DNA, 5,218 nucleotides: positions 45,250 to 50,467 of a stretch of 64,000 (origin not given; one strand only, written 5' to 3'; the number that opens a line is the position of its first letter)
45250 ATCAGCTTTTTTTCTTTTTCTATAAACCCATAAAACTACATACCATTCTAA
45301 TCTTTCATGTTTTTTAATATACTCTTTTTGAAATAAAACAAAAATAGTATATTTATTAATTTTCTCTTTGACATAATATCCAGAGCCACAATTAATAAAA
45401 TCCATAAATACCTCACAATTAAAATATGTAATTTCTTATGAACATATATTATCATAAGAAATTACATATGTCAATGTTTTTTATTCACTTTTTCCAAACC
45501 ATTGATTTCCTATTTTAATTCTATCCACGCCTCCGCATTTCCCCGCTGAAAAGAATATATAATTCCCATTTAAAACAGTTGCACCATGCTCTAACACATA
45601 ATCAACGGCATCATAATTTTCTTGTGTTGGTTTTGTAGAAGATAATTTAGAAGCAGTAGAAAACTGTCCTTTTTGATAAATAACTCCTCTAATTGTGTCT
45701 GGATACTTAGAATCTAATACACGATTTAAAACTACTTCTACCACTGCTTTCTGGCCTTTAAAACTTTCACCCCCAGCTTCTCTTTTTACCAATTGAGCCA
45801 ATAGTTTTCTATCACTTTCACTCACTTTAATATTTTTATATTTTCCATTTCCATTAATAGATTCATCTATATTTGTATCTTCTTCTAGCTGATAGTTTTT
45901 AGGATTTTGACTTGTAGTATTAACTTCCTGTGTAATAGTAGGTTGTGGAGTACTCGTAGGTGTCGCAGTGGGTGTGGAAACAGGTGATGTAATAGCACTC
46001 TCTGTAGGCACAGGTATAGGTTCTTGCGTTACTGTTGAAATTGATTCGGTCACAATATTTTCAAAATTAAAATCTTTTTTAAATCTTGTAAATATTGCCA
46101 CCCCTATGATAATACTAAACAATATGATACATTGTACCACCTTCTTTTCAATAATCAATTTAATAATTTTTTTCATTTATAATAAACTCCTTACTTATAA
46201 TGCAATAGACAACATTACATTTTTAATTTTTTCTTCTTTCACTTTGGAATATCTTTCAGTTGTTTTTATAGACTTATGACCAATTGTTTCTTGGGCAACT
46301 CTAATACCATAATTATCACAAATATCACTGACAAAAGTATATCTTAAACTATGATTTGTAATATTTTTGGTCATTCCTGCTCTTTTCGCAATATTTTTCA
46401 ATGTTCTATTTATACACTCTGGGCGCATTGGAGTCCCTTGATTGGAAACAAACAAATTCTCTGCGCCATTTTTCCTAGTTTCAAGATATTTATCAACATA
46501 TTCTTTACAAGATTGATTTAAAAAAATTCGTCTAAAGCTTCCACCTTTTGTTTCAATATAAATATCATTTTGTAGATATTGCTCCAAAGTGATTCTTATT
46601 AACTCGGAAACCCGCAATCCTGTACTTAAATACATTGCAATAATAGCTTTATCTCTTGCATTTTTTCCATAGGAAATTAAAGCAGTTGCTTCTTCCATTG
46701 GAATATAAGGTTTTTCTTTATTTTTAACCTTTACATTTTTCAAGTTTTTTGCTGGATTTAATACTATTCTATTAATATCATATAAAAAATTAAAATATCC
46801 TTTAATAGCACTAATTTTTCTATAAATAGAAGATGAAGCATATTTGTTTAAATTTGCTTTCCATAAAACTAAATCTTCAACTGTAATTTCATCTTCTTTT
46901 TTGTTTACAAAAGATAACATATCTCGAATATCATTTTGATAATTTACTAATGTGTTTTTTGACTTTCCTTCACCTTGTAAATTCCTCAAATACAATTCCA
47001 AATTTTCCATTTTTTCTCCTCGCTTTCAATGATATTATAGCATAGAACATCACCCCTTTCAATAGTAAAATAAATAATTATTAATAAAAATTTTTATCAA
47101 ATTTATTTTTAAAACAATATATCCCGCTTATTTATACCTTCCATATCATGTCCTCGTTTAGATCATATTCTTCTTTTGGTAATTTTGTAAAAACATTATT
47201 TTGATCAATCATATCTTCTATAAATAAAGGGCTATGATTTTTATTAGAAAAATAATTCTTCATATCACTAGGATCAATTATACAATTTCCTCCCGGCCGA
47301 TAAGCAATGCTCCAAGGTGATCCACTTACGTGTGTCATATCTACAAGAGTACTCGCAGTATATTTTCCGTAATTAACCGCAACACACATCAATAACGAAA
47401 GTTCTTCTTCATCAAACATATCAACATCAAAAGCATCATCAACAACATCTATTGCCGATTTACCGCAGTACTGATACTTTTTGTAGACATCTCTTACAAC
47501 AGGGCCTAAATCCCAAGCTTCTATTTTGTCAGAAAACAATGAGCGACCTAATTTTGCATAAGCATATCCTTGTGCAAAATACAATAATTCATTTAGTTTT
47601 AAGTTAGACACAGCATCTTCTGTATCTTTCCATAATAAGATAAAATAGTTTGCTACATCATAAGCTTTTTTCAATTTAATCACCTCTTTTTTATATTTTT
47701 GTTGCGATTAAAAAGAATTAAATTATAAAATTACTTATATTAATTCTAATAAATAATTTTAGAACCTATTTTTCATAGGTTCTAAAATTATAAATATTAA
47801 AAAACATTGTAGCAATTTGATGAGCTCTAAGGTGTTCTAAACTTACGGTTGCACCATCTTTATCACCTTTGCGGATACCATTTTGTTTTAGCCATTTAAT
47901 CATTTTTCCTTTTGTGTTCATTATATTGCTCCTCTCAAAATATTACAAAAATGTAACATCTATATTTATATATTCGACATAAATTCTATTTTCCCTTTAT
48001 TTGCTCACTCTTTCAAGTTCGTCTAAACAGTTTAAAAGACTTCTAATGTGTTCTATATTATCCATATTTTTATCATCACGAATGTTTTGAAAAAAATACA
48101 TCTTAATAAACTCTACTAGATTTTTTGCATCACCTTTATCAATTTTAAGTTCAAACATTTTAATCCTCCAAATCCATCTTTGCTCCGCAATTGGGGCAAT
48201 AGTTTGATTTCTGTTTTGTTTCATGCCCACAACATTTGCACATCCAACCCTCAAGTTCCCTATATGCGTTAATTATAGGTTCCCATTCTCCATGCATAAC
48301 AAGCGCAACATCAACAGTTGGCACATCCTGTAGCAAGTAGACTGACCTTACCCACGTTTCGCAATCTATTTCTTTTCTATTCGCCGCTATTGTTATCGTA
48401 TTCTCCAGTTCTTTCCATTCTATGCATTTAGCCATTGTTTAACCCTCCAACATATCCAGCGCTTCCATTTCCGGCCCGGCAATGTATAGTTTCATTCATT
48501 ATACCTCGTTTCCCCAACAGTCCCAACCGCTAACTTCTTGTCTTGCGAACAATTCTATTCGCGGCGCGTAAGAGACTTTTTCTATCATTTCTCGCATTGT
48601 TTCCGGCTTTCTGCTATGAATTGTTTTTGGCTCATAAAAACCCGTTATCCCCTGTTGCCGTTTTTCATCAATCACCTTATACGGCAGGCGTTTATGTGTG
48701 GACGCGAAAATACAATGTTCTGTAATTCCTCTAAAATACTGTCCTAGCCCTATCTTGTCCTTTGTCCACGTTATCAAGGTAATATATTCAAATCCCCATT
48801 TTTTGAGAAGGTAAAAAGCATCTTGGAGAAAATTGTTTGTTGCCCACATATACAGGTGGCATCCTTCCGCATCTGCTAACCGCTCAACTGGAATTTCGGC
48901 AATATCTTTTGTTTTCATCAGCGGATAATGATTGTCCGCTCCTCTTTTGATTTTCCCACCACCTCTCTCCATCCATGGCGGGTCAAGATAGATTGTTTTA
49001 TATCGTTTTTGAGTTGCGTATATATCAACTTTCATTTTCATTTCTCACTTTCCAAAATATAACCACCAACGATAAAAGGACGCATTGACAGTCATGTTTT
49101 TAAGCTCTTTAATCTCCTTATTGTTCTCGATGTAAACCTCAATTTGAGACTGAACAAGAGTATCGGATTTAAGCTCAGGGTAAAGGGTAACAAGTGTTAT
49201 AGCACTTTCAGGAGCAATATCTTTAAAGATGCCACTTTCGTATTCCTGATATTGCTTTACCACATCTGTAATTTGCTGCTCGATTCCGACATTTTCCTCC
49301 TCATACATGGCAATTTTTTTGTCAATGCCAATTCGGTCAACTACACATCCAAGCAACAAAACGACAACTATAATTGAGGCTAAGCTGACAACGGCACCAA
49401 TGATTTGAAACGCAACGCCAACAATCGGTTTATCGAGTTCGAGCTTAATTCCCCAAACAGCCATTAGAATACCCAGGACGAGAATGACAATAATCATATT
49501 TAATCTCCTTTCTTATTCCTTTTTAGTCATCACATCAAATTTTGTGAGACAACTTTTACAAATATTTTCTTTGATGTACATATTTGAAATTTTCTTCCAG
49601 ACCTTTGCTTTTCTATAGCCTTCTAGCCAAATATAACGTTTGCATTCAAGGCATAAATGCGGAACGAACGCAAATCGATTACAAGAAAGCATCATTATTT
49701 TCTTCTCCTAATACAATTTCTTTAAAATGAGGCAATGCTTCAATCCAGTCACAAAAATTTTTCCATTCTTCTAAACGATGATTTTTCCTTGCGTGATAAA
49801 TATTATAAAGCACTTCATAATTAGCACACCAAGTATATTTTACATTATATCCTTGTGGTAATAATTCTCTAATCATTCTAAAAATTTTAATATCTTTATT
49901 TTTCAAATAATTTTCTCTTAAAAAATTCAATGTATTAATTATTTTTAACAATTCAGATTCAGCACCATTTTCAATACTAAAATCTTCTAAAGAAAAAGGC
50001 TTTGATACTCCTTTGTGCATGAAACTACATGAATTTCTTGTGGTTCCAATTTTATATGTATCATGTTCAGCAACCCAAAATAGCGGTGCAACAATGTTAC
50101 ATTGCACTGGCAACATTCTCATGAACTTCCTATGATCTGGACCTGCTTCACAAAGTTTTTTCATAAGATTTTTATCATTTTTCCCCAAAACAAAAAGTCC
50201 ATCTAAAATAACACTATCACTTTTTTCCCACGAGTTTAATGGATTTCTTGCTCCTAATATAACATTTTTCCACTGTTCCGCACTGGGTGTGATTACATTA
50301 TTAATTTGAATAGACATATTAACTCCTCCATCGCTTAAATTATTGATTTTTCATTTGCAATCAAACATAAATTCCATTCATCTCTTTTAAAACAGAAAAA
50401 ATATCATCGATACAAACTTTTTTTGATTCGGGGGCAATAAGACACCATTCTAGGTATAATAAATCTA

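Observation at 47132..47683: Phage-encoded Panacea-domain (DUF4065) antitoxin-like protein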

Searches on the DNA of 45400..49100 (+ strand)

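Call 8: search_dna_similar(query=window:45400-49100:+, collection=phages, mode=near, max_rows=20)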
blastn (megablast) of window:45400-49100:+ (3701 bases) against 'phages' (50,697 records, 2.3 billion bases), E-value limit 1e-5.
No match.

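Call 79: search_rna_families(source=window, start=46000, end=49000, threshold=evalue, max_evalue=1)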
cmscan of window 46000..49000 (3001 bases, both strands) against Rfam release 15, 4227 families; matches with E-value up to 1: 1.
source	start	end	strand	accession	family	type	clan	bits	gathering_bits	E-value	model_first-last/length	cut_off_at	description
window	47388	47445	-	RF01304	sR5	Gene; snRNA; snoRNA; CD-box;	-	18.4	40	0.35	1-53/53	no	Small nucleolar RNA sR5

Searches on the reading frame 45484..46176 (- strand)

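Call 3: search_protein_families(library=pfam, proteins=[window:45484-46176:-], max_evalue=0.1)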
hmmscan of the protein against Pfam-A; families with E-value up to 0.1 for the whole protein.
window:45484-46176:- (231 aa): 1 family
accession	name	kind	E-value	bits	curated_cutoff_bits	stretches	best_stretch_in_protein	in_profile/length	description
PF07486.17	Hydrolase_2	-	1.7e-17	64.3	27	1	136-212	1-77/100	Cell Wall Hydrolase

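Call 4: search_protein_families(library=phrogs, proteins=[window:45484-46176:-], max_evalue=0.01)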
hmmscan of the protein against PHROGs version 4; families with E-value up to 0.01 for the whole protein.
window:45484-46176:- (231 aa): 11 families
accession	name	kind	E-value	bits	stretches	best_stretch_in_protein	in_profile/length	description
phrog_14642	-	lysis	5e-21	76.2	1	81-198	64-179/215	endolysin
phrog_17417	-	unknown function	5.6e-16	59.9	1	99-228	59-189/192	-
phrog_938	-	lysis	7.9e-11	40.7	1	82-192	11-122/2185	endolysin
phrog_15649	-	lysis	9.3e-10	38.1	1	116-177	224-285/1079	endolysin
phrog_30550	-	unknown function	3.1e-07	31.2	1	69-177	41-146/220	-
phrog_18750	-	unknown function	1.3e-06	29.2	1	30-204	49-215/251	-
phrog_15511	-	unknown function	9.2e-05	22.7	1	47-91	234-276/511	-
phrog_38339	-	unknown function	0.0022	19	1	119-173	68-124/193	-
phrog_2588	-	unknown function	0.0036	16.8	1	104-152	569-615/915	-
phrog_723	-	DNA, RNA and nucleotide metabolism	0.0081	17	0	78-122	11-55/223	ParB-like partition protein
phrog_12490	-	lysis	0.0091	15.5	0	117-173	634-693/870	endolysin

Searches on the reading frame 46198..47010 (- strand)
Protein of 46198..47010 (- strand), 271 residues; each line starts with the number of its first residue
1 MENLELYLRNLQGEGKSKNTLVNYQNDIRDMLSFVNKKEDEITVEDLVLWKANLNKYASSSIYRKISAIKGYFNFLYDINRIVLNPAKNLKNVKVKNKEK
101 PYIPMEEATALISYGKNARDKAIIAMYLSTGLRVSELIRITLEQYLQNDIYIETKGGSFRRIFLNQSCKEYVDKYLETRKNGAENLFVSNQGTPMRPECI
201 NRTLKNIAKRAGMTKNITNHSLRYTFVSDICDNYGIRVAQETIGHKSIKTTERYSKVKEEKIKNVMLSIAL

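Call 3: search_protein_families(library=pfam, proteins=[window:46198-47010:-], max_evalue=0.1)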
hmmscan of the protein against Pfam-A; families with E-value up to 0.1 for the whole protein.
window:46198-47010:- (271 aa): 6 families
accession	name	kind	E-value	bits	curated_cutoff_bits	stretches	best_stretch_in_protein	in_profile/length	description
PF00589.27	Phage_integrase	-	1.1e-26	94.1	27.1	1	106-259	6-170/172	Phage integrase family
PF02899.23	Phage_int_SAM_1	-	1.8e-12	47.8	22.3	1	4-77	1-80/83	Phage integrase, N-terminal SAM-like domain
PF13495.12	Phage_int_SAM_4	-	5.4e-06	27.2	27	1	7-74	5-76/85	Phage integrase, N-terminal SAM-like domain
PF01870.24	Hjc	-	0.016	15.6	21.1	1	93-128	46-81/93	Archaeal holliday junction resolvase (hjc)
PF11917.13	DUF3435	-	0.026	13.9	25.8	1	191-258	169-239/418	Protein of unknown function (DUF3435)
PF22904.2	NOMO1-like_2nd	-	0.051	14.1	27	0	188-255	10-77/90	BOS complex subunit NOMO1-like, second beta sandwich domain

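Call 4: search_protein_families(library=phrogs, proteins=[window:46198-47010:-], max_evalue=0.01)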
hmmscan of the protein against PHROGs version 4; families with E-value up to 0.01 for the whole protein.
window:46198-47010:- (271 aa): 6 families
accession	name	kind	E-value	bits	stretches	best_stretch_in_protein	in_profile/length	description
phrog_1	-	integration and excision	1.3e-46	161.1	1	5-266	171-444/611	integrase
phrog_216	-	integration and excision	5.6e-34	118.6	1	68-269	21-236/301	integrase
phrog_7685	-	integration and excision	4e-10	40.6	1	157-265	126-231/240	integrase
phrog_7269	-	integration and excision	1.1e-06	29.5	1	200-266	13-78/89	integrase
phrog_5127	-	integration and excision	2.4e-06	28.3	1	11-151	131-245/355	integrase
phrog_34557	-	integration and excision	0.00075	20.3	0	186-261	96-170/183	integrase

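Call 6: search_protein_families(library=ncbifam, proteins=[window:46198-47010:-], max_evalue=0.01)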
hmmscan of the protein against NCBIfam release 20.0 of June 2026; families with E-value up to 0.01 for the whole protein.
window:46198-47010:- (271 aa): 12 families
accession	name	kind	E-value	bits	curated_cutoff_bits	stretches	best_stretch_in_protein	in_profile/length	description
NF040815.2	recomb_XerA_Arch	equivalog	8.5e-54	182.9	220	1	6-265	2-262/263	site-specific tyrosine recombinase/integron integrase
TIGR02224.1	recomb_XerC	equivalog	7.8e-48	163.3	335.15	1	7-265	3-285/295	tyrosine recombinase XerC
TIGR02225.1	recomb_XerD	equivalog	4.1e-46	157.6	329.6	1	7-266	3-283/290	site-specific tyrosine recombinase XerD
NF001399.0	PRK00283.1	subfamily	1.7e-41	142.4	279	1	3-266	8-292/300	tyrosine recombinase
NF003462.0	PRK05084.1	equivalog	5.1e-23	81.4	267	1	107-266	183-353/360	tyrosine recombinase XerS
NF002331.0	PRK01287.1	subfamily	1e-18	67.5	371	1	51-265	89-320/365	site-specific tyrosine recombinase XerC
TIGR02249.1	integrase_gron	subfamily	1.5e-17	63.9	265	2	195-265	237-308/315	integron integrase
NF002685.0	PRK02436.1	equivalog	1.2e-14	54.8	178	1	16-256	14-245/245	site-specific tyrosine recombinase XerD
NF011946.0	PRK15417.1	equivalog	8.1e-08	31.8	435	1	197-258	254-316/337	integron integrase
NF007371.0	PRK09871.1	subfamily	1.7e-07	31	222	1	113-256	20-173/198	tyrosine-type DNA invertase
NF007370.0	PRK09870.1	subfamily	3.2e-07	30.2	221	1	116-256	30-178/200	tyrosine-type DNA invertase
NF040693.1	recomb_GmtY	equivalog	4.6e-05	22.8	340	1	174-266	338-441/441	gamma-mobile-trio recombinase GmtY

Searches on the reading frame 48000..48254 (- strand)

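Call 7: search_protein_families(library=padloc, proteins=[window:48000-48254:-], max_evalue=0.01)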
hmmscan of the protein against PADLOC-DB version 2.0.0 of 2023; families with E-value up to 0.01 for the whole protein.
window:48000-48254:- (85 aa): 0 families

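Call 23: search_protein_families(library=pfam, proteins=[window:48000-48254:-], max_evalue=0.05)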
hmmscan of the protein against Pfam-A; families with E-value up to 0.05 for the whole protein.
window:48000-48254:- (85 aa): 1 family
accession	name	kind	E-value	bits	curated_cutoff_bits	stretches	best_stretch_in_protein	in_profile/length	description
PF20438.3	SpoIVA_middle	-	0.03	14.9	25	1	16-83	43-109/179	Stage IV sporulation protein A, middle domain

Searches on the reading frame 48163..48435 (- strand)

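Call 7: search_protein_families(library=padloc, proteins=[window:48163-48435:-], max_evalue=0.01)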
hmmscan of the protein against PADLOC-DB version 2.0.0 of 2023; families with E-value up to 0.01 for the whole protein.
window:48163-48435:- (91 aa): 1 family
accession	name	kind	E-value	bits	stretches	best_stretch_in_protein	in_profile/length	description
PDLC00642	ZorE2|ZorE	-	0.0095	13.4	0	49-79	199-229/283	HNH endonuclease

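Call 23: search_protein_families(library=pfam, proteins=[window:48163-48435:-], max_evalue=0.05)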
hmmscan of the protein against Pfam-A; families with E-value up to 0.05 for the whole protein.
window:48163-48435:- (91 aa): 7 families
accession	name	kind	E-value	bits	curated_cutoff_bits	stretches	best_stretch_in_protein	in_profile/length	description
PF13240.11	Zn_Ribbon_1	-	9.6e-05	22.5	25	1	66-86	2-22/23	zinc-ribbon domain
PF12773.13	DZR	-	0.0013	19.2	27.3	1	66-88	1-23/45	Double zinc ribbon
PF07191.17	Zn_ribbon_6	-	0.0022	18.4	25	1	62-88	15-40/67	Double zinc ribbon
PF17032.10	Zn_ribbon_15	-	0.0083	17.3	28.9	1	63-84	52-73/73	zinc-ribbon family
PF09297.16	Zn_ribbon_NUD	-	0.011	15.9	24.8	1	77-90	3-16/32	NADH pyrophosphatase zinc ribbon domain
PF21349.2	RUBY_RBDX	-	0.019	14.8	26.5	1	64-87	1-26/30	Rubrerythrin, rubredoxin-like domain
PF10601.15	zf-LITAF-like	-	0.028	15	23.8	0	66-87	45-66/70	LITAF-like zinc ribbon domain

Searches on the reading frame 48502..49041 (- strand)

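Call 23: search_protein_families(library=pfam, proteins=[window:48502-49041:-], max_evalue=0.05)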
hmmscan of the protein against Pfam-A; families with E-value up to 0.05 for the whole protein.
window:48502-49041:- (180 aa): 1 family
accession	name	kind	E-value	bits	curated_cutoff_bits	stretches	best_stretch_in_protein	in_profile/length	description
PF05063.20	MT-A70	-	2.6e-24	86.5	23.9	1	14-179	1-172/172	MT-A70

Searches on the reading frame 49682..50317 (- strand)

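Call 23: search_protein_families(library=pfam, proteins=[window:49682-50317:-], max_evalue=0.05)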
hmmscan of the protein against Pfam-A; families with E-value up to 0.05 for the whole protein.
window:49682-50317:- (212 aa): 1 family
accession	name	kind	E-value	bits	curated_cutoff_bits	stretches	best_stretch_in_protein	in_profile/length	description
PF02511.20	Thy1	-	0.011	15.9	24.8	1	120-189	107-178/191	Thymidylate synthase complementing protein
